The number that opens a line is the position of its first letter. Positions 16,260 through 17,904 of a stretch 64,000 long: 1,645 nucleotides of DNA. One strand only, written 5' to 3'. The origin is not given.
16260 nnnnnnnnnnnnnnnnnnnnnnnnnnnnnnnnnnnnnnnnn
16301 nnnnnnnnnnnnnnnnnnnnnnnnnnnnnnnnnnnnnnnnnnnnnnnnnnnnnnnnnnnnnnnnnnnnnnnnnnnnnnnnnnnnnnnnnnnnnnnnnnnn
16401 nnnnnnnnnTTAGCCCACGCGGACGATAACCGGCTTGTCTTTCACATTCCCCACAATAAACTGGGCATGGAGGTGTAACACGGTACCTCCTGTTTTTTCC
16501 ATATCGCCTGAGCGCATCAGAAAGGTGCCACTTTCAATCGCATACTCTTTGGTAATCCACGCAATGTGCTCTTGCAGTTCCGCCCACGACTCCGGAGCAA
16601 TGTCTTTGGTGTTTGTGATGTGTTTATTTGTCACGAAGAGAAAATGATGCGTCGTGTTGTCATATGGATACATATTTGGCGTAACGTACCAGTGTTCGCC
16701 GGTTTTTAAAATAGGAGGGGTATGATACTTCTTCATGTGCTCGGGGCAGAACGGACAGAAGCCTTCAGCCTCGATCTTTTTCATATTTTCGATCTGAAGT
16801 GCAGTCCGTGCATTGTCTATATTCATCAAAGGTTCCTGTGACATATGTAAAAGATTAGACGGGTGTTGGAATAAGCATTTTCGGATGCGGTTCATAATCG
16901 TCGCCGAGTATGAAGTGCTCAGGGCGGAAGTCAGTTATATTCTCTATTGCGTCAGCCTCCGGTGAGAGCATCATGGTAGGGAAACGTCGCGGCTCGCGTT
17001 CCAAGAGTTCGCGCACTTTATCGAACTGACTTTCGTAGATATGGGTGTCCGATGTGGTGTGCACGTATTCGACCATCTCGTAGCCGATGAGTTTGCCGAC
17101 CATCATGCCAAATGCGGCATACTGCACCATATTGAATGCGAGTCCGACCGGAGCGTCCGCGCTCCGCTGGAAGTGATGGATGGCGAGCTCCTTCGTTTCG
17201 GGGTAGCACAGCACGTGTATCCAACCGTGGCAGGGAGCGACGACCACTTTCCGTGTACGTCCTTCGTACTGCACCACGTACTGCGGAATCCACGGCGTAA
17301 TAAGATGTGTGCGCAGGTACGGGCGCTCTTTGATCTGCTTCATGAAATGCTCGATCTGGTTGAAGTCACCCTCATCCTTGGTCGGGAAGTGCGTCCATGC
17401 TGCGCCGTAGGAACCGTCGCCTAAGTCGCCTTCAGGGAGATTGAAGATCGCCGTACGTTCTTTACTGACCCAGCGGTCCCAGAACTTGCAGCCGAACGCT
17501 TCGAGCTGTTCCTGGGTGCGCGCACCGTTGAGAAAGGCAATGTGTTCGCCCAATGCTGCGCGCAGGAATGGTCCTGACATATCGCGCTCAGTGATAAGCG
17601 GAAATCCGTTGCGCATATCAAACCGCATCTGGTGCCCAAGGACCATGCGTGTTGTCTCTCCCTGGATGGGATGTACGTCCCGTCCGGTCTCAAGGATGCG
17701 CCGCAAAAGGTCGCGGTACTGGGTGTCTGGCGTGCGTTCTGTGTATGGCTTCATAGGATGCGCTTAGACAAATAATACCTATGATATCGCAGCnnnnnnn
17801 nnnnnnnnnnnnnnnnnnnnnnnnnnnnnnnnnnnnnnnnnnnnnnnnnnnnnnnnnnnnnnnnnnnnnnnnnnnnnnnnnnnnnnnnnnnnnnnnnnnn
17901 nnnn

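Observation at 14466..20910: Complete dTMP-synthesis neighbourhood with two GalT-branch HIT paralogues flanking thyA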

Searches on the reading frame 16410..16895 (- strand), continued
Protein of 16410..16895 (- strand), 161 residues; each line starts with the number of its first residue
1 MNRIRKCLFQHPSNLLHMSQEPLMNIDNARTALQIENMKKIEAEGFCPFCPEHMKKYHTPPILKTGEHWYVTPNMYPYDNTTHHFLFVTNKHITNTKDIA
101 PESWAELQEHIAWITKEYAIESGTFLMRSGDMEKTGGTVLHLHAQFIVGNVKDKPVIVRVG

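Call 81: find_encoding_contigs(protein=P0216, flank=6000, max_places=2)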
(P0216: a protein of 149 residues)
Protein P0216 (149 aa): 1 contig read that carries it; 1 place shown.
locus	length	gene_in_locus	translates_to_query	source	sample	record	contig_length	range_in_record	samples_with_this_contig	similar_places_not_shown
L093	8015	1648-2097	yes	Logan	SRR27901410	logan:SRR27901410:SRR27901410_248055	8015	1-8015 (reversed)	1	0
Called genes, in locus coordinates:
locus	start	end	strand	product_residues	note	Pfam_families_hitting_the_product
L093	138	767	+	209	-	PF01467:CTP_transf_like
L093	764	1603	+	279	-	PF00383:dCMP_cyt_deam_1, PF14437:MafB19-deam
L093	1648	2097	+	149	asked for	-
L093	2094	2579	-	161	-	PF00186:DHFR_1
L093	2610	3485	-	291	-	PF00303:Thymidylat_synt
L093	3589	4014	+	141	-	PF00692:dUTPase, PF22769:DCD (weak)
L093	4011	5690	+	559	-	PF03485:Arg_tRNA_synt_N, PF00750:tRNA-synt_1d, PF05746:DALR_1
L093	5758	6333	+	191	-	PF07638:Sigma70_ECF (weak), PF04542:Sigma70_r2, PF08281:Sigma70_r4_2, PF04545:Sigma70_r4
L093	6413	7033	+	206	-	PF00625:Guanylate_kin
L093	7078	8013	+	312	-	?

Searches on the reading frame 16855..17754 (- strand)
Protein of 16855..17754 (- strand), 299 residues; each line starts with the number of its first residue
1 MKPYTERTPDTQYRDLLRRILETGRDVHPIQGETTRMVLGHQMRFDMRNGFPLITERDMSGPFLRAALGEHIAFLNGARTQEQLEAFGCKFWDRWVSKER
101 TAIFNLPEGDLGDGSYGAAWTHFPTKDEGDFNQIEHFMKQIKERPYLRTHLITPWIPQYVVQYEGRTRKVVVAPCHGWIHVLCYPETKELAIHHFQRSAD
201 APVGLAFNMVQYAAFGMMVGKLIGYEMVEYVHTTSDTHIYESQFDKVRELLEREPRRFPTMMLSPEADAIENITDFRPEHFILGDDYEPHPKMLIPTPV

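Call 3: search_protein_families(library=pfam, proteins=[window:16855-17754:-], max_evalue=0.01)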
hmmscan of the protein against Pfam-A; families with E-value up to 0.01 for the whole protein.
window:16855-17754:- (299 aa): 1 family
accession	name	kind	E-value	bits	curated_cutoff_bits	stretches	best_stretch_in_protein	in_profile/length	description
PF00303.24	Thymidylat_synt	-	7.8e-62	209.3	24.3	1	12-294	2-261/266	Thymidylate synthase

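Call 4: search_protein_families(library=ncbifam, proteins=[window:16855-17754:-], max_evalue=0.01)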
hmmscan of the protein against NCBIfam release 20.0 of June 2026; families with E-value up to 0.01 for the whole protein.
window:16855-17754:- (299 aa): 8 families
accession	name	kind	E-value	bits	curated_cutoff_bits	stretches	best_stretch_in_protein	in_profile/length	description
NF002497.0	PRK01827.1-3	equivalog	6.4e-55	186.3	327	1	11-293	2-258/264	thymidylate synthase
TIGR03284.1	thym_sym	equivalog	5.1e-48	163.8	108.35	1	12-294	2-291/296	thymidylate synthase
NF002496.0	PRK01827.1-2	equivalog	1.8e-46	158.7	325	2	109-293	142-312/318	thymidylate synthase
NF002499.0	PRK01827.1-5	equivalog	2.8e-41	141.5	405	1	12-294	3-259/264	thymidylate synthase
NF010393.0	PRK13821.1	equivalog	6.3e-33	114.1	576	2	12-128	3-118/323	thymidylate synthase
NF002495.0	PRK01827.1-1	equivalog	7.9e-30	104.3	327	1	10-294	5-274/279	thymidylate synthase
NF002498.0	PRK01827.1-4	equivalog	1.2e-25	90.5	427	1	12-293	3-277/283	thymidylate synthase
TIGR03283.1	thy_syn_methano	equivalog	1.4e-07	31.3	174.55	1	95-247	90-201/201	thymidylate synthase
